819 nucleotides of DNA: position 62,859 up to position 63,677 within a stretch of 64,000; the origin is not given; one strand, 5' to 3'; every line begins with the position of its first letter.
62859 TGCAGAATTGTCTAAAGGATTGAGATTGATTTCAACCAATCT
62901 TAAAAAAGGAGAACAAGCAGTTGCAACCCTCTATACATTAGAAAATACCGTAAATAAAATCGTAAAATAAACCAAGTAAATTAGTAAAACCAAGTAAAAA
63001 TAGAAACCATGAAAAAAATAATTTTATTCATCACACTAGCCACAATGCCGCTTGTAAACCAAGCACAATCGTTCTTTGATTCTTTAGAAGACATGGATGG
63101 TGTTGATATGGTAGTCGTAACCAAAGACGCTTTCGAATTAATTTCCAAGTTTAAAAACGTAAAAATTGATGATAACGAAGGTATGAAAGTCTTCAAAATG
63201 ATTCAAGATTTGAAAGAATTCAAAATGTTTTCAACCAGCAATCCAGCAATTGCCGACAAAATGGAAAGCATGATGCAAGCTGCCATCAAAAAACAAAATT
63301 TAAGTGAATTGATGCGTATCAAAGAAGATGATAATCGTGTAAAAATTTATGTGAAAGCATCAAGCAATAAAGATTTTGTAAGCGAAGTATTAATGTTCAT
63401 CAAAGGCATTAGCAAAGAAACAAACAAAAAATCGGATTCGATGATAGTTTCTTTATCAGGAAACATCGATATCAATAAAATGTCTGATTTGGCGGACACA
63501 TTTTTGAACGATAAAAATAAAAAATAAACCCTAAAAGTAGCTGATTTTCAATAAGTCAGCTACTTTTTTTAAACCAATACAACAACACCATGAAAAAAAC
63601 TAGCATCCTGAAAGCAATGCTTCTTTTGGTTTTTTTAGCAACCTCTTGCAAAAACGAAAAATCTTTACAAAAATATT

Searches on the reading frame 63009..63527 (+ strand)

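Call 3: search_protein_families(library=pfam, proteins=[window:63009-63527:+], max_evalue=0.01)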
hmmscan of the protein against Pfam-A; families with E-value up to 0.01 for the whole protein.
window:63009-63527:+ (172 aa): 1 family
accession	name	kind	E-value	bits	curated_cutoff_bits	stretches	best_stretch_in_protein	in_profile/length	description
PF14060.11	DUF4252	-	2.5e-20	73.3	23.9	1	27-161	2-125/125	Domain of unknown function (DUF4252)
